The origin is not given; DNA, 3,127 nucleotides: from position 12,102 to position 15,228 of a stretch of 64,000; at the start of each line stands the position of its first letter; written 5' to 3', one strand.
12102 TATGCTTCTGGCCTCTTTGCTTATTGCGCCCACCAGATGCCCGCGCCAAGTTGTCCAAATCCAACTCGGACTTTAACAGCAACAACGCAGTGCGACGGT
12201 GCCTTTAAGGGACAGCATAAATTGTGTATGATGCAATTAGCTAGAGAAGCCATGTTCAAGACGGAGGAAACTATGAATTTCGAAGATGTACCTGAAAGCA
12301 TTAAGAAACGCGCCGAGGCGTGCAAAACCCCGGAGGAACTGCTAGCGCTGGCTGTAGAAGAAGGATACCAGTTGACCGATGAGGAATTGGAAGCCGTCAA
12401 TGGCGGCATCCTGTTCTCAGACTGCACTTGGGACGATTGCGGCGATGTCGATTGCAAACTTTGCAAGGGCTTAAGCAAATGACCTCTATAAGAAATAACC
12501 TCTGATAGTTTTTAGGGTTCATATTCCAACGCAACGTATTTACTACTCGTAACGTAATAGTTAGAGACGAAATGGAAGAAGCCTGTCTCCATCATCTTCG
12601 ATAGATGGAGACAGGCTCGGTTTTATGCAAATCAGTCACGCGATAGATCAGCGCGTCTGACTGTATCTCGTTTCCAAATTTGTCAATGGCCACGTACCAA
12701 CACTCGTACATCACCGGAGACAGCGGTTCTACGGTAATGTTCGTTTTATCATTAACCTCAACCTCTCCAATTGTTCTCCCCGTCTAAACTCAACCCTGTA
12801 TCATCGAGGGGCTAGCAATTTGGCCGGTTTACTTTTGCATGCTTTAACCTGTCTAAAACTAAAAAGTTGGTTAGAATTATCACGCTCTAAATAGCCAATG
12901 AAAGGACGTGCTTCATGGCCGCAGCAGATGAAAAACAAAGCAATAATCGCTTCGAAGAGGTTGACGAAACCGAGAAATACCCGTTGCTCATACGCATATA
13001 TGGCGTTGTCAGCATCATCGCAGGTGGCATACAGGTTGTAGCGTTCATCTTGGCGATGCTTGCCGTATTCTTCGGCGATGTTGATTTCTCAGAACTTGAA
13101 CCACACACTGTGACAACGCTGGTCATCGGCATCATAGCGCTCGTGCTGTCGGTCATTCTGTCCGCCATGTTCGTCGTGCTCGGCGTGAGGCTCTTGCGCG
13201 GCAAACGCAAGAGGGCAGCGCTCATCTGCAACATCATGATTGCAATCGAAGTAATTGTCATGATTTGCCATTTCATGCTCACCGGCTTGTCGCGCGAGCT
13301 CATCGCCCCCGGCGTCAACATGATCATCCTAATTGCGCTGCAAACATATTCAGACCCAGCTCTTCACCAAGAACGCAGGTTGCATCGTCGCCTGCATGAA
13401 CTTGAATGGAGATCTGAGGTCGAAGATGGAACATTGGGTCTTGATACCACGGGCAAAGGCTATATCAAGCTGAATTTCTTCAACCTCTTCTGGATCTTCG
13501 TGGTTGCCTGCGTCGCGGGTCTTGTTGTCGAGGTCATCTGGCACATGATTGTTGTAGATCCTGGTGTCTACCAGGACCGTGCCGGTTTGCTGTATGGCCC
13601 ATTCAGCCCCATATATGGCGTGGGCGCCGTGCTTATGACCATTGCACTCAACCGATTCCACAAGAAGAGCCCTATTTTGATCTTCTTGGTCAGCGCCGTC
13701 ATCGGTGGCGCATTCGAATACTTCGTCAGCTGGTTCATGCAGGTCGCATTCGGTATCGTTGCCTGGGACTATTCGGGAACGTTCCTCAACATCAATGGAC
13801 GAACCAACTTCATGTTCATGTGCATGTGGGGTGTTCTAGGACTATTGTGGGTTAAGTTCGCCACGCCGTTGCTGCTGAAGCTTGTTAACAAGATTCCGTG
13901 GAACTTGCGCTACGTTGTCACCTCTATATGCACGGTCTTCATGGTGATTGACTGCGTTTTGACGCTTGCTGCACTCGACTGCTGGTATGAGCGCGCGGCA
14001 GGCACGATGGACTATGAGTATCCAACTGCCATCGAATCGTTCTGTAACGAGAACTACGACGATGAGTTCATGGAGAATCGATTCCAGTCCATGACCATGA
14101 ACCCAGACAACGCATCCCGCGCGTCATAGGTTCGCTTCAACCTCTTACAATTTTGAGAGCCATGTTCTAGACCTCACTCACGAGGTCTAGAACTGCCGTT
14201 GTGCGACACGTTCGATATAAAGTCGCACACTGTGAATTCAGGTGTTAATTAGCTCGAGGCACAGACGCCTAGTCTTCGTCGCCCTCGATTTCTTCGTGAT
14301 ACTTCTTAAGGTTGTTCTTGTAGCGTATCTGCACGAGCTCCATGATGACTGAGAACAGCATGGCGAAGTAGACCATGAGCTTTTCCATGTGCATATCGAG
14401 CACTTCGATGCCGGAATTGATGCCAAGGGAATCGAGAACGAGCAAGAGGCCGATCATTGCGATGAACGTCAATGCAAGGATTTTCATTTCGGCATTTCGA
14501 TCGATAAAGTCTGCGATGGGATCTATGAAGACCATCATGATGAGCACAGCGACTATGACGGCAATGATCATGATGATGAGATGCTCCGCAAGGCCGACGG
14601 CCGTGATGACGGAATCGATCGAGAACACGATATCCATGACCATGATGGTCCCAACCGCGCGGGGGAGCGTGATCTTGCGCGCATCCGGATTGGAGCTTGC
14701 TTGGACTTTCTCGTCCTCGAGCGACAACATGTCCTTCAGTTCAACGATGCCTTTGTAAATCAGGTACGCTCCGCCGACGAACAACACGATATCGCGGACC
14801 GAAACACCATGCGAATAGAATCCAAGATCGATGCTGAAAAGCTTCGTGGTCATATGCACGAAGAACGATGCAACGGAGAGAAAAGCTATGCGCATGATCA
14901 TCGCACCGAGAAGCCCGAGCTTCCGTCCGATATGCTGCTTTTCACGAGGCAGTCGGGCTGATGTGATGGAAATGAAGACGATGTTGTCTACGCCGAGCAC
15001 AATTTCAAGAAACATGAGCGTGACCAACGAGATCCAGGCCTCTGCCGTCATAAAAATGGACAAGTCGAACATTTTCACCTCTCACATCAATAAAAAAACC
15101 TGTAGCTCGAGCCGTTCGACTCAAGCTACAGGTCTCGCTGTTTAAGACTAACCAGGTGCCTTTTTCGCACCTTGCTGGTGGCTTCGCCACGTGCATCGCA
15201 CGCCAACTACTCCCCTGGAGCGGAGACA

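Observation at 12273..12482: Orphan Nif11-type leader RiPP precursor with a Cys/Asp-rich 24-aa core, directly outside attR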

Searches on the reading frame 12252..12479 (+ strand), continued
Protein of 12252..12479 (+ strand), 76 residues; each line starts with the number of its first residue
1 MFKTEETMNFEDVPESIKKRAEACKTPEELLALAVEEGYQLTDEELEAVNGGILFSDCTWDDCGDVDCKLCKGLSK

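Call 78: fold_search(model_id=the predicted structure, library=pdb)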
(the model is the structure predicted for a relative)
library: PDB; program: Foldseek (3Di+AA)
matches with E <= 10: 570; with E <= 0.001: 31
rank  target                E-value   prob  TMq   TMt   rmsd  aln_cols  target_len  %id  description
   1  6zs0_BBB              2.1e-06  1.00  0.54  0.53   7.8       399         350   14  Crystal structure of 5-dimethylallyltryptophan synthase from Streptomyces coelicolor (released 2020-12-09)
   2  6zrz_AAA              4.0e-06  1.00  0.46  0.44   9.2       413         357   13  Crystal structure of 5-dimethylallyl tryptophan synthase from Streptomyces coelicolor in complex with DMASPP and Trp (released 2020-12-09)
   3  6zs0_AAA              4.7e-06  1.00  0.46  0.44   9.0       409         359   13  Crystal structure of 5-dimethylallyltryptophan synthase from Streptomyces coelicolor (released 2020-12-09)
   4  8day_B                5.9e-06  1.00  0.45  0.43  10.4       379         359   11  Crystal Structure of DMATS1 prenyltransferase in complex with L-Tyr and DMSPP (released 2022-09-28)
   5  8daz_D                7.7e-06  1.00  0.50  0.49   8.0       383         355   11  Crystal structure of DMATS1 prenyltransferase in complex with L-Trp and GSPP (released 2022-09-28)
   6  6zrz_BBB              9.1e-06  1.00  0.47  0.45   9.2       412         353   14  Crystal structure of 5-dimethylallyl tryptophan synthase from Streptomyces coelicolor in complex with DMASPP and Trp (released 2020-12-09)
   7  7w8u                  3.2e-05  1.00  0.53  0.52   8.0       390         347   12  Crystal Structure of Indole Prenyltransferase IptA (released 2022-10-19)
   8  6os6                  3.3e-05  1.00  0.55  0.52   7.8       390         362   14  Crystal structure of CymD prenyltransferase complexed with L-tryptophan and DMSPP (released 2019-07-17)
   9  8day_D                3.3e-05  1.00  0.46  0.45   9.3       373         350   11  Crystal Structure of DMATS1 prenyltransferase in complex with L-Tyr and DMSPP (released 2022-09-28)
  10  5inj                  3.9e-05  1.00  0.44  0.43   8.2       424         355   13  Crystal Structure of Prenyltransferase PriB Ternary Complex with L-Tryptophan and Dimethylallyl thiolodiphosphate (DMSPP (released 2016-05-11)
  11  7w8v                  4.4e-05  1.00  0.45  0.44   9.1       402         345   13  DMSPP- and Trp-bound 6-dimethylallyl tryptophan synthase, IptA (released 2022-10-19)
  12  5k9m                  5.7e-05  1.00  0.46  0.44   8.4       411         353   13  Crystal Structure of PriB Binary Complex with Product Diphosphate (released 2016-06-15)
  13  5jxm                  8.4e-05  1.00  0.53  0.51   6.5       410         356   12  Crystal Structure of Prenyltransferase PriB Apo Form (released 2016-06-08)
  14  8db1_D                9.8e-05  1.00  0.44  0.43  10.4       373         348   12  Crystal structure of native DMATS1 prenyltransferase (released 2022-09-28)
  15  6os5_C                1.0e-04  1.00  0.55  0.54   8.0       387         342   14  Crystal structure of CymD prenyltransferase complexed with L-tryptophan (released 2019-07-17)
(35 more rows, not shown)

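Call 90: predict_structure(alignment_id=A1)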
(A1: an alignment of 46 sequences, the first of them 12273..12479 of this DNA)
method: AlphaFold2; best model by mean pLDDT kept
length: 69 residues; sequences in the alignment: 46
mean_pLDDT: 54.5   pTM: 0.36
mean pLDDT of the five models: 54.5, 54.5, 53.0, 48.2, 47.2
residues with pLDDT >= 90: 0; 70-90: 2; 50-70: 39; < 50: 28
segments of 3 or more residues with pLDDT < 50: 44-69
pLDDT, mean of each block of 10 residues (from residue 1): 58 56 68 66 48 44 39
secondary structure, 60 per line:
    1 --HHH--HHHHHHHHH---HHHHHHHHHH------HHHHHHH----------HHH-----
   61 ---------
elements in order: H8-16 H20-29 H36-42
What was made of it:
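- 12273..12407 (+): Leader peptide, residues 1-45. It is Nif11-type and ends in G44-G45, with L34/L39/V42 at positions -12/-7/-4. The model shows three short helices at low confidence (call 90).
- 12408..12479 (+): Core peptide, residues 46-69: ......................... It has four Cys (C51, C56, C61, C64) and W53 (12429-12431). Core pLDDT is below 50 (call 90).
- The model gives no folded core; pLDDT is below 50 (call 90). The C-terminal part is predicted to be disordered (call 90).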

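Call 91: search_solved_structures(query=A4, max_evalue=10)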
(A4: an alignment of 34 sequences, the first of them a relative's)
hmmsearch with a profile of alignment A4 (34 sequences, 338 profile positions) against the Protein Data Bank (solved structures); distinct sequences matched with E-value up to 10: 0.
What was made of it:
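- A profile of the family has no PDB sequence hit at E<=10 (call 91).
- Tried and rejected: A profile of the ABBA-fold family gave no PDB sequence hits at E<=10 (call 91).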

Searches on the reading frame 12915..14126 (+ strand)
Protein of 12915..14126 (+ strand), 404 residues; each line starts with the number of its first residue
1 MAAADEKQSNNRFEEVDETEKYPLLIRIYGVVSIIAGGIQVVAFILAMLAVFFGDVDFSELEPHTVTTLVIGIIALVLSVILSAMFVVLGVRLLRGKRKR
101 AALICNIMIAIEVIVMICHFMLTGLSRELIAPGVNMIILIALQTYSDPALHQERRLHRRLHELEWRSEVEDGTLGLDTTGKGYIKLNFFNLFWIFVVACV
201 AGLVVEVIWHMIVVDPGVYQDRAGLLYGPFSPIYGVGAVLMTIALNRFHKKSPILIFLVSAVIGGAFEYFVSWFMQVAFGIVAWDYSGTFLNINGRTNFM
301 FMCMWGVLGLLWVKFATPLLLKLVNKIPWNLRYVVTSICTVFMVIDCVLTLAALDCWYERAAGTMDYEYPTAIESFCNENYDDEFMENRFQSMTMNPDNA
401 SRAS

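Call 24: search_protein_families(library=pfam, proteins=[window:12915-14126:+], max_evalue=0.001)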
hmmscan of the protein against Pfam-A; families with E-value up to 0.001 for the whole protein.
window:12915-14126:+ (404 aa): 1 family
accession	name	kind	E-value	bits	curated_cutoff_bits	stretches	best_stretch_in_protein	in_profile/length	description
PF06541.16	ABC_trans_CmpB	-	4.9e-41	140.8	25.9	1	193-350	1-150/151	Putative ABC-transporter type IV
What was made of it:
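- Checked: The neighbour at 12915..14129 matches PF06541 ABC_trans_CmpB (E 5e-41, call 24).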

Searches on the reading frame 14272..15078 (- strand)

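Call 24: search_protein_families(library=pfam, proteins=[window:14272-15078:-], max_evalue=0.001)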
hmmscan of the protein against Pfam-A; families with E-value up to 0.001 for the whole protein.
window:14272-15078:- (269 aa): 1 family
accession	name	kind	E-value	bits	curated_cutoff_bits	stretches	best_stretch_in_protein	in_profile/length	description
PF03741.22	TerC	-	1.5e-42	145.8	27.8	1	20-216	2-177/178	Integral membrane protein TerC family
